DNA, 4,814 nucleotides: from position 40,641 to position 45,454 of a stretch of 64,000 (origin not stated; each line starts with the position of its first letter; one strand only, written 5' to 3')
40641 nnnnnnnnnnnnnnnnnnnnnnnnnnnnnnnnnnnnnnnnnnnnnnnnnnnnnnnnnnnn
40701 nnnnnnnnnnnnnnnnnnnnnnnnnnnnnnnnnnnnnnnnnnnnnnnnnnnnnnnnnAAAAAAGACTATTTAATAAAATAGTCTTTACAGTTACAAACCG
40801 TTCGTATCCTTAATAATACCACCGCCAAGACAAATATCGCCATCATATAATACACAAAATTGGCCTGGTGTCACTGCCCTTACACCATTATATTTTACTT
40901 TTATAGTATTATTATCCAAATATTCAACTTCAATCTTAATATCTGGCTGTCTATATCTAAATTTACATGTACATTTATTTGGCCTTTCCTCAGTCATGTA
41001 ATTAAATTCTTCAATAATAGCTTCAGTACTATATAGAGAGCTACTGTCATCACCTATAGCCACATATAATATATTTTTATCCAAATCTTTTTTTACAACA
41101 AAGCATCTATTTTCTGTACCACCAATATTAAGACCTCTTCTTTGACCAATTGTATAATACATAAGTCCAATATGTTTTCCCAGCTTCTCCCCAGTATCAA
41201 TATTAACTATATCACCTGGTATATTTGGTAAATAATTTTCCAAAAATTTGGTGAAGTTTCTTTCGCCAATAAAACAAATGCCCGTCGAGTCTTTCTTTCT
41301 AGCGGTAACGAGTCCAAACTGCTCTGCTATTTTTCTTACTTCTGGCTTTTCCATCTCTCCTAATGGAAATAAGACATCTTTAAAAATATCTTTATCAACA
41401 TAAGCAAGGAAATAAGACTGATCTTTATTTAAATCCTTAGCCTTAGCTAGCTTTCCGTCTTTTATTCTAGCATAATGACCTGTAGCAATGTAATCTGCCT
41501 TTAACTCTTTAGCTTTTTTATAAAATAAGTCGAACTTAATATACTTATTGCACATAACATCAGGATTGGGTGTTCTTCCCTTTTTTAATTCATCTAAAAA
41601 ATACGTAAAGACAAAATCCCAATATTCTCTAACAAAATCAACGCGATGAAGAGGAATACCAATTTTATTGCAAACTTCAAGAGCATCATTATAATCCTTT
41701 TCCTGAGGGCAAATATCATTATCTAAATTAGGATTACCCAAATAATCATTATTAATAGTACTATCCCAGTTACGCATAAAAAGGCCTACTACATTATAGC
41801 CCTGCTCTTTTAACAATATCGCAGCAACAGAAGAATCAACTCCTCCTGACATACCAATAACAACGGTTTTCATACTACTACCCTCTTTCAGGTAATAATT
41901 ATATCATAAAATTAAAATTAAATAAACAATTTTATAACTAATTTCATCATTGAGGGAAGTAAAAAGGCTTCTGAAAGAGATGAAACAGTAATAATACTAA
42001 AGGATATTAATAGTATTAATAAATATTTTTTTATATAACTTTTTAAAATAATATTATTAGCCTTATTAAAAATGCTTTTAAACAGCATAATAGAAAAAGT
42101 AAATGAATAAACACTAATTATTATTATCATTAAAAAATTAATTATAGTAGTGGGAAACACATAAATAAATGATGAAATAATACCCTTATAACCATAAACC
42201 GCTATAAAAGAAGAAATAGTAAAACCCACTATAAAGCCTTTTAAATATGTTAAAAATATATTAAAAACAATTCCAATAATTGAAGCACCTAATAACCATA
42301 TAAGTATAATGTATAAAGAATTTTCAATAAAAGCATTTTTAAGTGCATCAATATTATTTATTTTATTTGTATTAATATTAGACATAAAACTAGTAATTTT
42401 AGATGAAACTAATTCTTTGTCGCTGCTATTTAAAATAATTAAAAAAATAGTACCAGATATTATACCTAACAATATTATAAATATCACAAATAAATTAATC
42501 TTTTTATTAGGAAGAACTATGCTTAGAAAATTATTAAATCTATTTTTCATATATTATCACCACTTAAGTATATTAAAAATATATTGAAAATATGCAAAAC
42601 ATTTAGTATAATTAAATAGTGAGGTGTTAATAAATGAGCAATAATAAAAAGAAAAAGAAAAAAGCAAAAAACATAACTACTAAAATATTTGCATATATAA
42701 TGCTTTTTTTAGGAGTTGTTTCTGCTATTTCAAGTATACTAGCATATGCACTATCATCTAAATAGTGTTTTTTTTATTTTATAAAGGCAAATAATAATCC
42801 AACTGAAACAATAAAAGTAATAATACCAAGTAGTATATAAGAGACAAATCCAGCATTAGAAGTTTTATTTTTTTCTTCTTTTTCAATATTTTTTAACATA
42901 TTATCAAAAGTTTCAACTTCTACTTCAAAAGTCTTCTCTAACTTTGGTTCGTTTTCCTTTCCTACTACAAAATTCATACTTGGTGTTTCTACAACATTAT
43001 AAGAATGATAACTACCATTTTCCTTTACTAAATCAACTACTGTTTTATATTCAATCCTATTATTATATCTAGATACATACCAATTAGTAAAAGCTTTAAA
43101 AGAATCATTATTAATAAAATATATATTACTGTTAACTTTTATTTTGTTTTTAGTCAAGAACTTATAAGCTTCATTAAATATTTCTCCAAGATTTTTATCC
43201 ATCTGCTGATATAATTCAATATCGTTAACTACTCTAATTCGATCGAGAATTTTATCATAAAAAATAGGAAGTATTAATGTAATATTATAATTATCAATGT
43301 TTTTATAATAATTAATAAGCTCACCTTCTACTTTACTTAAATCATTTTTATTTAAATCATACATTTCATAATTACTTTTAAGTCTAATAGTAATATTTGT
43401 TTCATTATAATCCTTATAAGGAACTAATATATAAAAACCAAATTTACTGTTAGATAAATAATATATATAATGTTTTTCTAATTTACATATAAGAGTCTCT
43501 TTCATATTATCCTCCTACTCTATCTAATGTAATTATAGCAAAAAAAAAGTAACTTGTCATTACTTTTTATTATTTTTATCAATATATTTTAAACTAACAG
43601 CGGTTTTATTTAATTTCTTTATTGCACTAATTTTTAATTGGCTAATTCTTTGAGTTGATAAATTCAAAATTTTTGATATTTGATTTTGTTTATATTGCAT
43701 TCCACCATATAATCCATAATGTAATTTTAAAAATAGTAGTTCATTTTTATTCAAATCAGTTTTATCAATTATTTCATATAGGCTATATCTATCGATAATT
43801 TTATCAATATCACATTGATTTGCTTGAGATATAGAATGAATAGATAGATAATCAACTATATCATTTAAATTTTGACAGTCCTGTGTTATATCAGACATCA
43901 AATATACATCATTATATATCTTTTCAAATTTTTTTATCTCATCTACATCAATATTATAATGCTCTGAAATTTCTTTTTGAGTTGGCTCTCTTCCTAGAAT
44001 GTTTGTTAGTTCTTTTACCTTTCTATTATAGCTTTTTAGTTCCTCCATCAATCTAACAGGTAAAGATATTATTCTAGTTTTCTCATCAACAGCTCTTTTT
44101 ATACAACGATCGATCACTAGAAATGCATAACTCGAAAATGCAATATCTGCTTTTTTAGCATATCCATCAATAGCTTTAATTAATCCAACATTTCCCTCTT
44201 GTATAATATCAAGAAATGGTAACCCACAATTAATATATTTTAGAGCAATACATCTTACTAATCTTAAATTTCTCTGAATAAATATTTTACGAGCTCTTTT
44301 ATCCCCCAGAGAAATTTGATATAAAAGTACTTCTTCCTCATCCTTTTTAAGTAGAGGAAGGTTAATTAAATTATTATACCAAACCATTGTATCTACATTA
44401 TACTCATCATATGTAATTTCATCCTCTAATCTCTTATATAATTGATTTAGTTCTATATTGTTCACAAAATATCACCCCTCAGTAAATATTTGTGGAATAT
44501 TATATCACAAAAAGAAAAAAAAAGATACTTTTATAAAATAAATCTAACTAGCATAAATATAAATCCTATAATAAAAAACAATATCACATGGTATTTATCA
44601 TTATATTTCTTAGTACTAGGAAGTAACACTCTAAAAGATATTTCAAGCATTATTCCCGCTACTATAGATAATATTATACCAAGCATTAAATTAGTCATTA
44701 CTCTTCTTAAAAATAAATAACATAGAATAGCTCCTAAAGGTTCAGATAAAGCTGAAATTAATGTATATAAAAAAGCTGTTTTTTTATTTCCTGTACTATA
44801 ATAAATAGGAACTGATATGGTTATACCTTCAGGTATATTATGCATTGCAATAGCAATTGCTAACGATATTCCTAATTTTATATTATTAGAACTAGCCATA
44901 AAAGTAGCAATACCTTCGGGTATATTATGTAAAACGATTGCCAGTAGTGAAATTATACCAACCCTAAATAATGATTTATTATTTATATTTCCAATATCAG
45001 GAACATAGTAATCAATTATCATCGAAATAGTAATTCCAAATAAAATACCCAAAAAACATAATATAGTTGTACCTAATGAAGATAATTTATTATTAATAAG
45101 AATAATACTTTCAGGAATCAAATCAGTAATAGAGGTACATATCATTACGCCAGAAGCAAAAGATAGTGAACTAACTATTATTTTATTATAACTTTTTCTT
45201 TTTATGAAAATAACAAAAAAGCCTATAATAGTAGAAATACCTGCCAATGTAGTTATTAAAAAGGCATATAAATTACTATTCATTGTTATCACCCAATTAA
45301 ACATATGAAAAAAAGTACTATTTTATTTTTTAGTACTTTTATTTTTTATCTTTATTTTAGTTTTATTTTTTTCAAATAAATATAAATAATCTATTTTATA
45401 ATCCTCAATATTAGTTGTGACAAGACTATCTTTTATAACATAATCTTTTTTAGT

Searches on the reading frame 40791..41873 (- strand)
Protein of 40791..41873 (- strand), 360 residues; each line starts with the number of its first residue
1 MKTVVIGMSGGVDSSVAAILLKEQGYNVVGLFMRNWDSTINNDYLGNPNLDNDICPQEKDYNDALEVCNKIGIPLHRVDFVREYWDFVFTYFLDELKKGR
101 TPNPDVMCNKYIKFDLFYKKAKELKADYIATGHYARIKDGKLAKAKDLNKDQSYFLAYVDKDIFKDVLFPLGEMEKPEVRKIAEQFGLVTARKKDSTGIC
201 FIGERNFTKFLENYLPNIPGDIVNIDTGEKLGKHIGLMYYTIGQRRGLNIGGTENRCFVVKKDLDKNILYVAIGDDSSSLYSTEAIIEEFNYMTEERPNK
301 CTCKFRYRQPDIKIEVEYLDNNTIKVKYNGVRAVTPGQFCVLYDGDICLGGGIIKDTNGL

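Call 49: search_protein_families(library=pfam, proteins=[window:40791-41873:-], max_evalue=0.00001)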
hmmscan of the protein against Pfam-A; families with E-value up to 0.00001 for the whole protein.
window:40791-41873:- (360 aa): 4 families
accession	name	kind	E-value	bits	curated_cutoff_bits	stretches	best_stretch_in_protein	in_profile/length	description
PF03054.22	tRNA_Me_trans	-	5.8e-78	261.6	20.6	1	3-203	2-201/202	tRNA methyl transferase HUP domain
PF20259.3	tRNA_Me_trans_M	-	4e-25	87.6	27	1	209-272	2-65/66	tRNA methyl transferase PRC-barrel domain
PF20258.4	tRNA_Me_trans_C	-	1.8e-21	76.7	20.6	1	284-354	3-77/77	Aminomethyltransferase beta-barrel domain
PF02540.23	NAD_synthase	-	2.8e-06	27.1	21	0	2-80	19-81/242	NAD synthase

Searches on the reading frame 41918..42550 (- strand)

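Call 48: search_protein_families(library=pfam, proteins=[window:41918-42550:-], max_evalue=0.00001)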
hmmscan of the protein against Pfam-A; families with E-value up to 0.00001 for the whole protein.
window:41918-42550:- (210 aa): 1 family
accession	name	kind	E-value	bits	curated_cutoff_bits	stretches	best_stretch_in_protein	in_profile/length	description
PF01944.22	SpoIIM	-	2.6e-15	57.2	26.9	1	23-197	2-161/163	Stage II sporulation protein M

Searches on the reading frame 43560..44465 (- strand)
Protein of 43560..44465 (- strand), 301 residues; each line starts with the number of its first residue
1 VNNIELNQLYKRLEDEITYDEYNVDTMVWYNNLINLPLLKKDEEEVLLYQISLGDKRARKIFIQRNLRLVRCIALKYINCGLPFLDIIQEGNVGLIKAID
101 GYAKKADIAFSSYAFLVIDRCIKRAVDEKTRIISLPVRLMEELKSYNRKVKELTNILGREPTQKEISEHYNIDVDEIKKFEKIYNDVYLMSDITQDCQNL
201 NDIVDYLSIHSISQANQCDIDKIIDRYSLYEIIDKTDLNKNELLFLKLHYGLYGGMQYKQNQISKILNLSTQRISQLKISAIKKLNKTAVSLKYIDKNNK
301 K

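Call 49: search_protein_families(library=pfam, proteins=[window:43560-44465:-], max_evalue=0.00001)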
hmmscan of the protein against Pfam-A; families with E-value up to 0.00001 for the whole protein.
window:43560-44465:- (301 aa): 3 families
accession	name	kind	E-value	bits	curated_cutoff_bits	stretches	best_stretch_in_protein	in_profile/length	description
PF04542.20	Sigma70_r2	-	5.2e-13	49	24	1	62-131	1-70/71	Sigma-70 region 2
PF04545.22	Sigma70_r4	-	1.3e-07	31.4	24.1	0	238-285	5-48/50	Sigma-70, region 4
PF04539.22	Sigma70_r3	-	1.9e-06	28.3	25.3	1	141-189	1-49/78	Sigma-70 region 3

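Call 50: search_protein_families(library=ncbifam, proteins=[window:43560-44465:-], max_evalue=1e-10)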
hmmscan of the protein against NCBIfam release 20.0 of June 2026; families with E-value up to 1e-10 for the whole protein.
window:43560-44465:- (301 aa): 40 families (the best 25 are shown)
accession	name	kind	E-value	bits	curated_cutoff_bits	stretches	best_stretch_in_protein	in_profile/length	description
TIGR02394.1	rpoS_proteo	equivalog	1.9e-44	152.3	378.7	1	23-289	11-274/285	RNA polymerase sigma factor RpoS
TIGR02393.1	RpoD_Cterm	equivalog_domain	5.3e-43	147.3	354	1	58-290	1-229/238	RNA polymerase sigma factor RpoD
TIGR02997.1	Sig70-cyanoRpoD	subfamily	2.3e-42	145.3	384.5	1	50-285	68-297/298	RNA polymerase sigma factor, RpoD/SigA family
NF006666.0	PRK09210.1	equivalog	1.3e-40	139.9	572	1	31-292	106-363/370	RNA polymerase sigma factor RpoD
NF004207.0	PRK05657.1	equivalog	3.3e-39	135.1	394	1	19-288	50-316/329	RNA polymerase sigma factor RpoS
NF041931.2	MzaA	equivalog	6.6e-39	134.3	800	1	55-287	473-703/726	MZA anti-phage system associated sigma-70 family RNA polymerase sigma factor MzaA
NF005920.0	PRK07921.1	subfamily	4.5e-37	127.8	464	1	50-288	83-317/328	RNA polymerase sigma factor SigB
NF004208.0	PRK05658.1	equivalog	7.2e-37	127.7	555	1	56-291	391-622/631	RNA polymerase sigma factor RpoD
NF005643.0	PRK07406.1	equivalog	4.3e-35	121.5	500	1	53-287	156-385/397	RNA polymerase sigma factor RpoD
NF005785.0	PRK07598.1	equivalog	1.5e-32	112.9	554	1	48-287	166-400/415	RNA polymerase sigma factor SigC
NF004562.0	PRK05901.1-4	equivalog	5.3e-31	107.7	779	1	56-288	315-543/571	RNA polymerase sigma factor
NF004615.0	PRK05949.1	subfamily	1.8e-30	106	530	1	46-290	81-319/327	RNA polymerase sigma factor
NF004565.0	PRK05901.2-3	equivalog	2e-30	106.1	484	1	27-289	218-490/501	RNA polymerase sigma factor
NF005642.0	PRK07405.1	subfamily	1.1e-29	103.6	524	1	45-291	71-311/318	RNA polymerase sigma factor SigD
NF004564.0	PRK05901.2-2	equivalog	2.6e-28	98.9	617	1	61-289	252-483/500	RNA polymerase sigma factor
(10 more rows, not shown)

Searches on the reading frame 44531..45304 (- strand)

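Call 49: search_protein_families(library=pfam, proteins=[window:44531-45304:-], max_evalue=0.00001)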
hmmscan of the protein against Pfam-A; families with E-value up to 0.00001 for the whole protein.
window:44531-45304:- (257 aa): 1 family
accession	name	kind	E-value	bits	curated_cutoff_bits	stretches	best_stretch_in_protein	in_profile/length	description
PF02535.28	Zip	-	2e-32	113.1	35.1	2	115-253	177-321/323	ZIP Zinc transporter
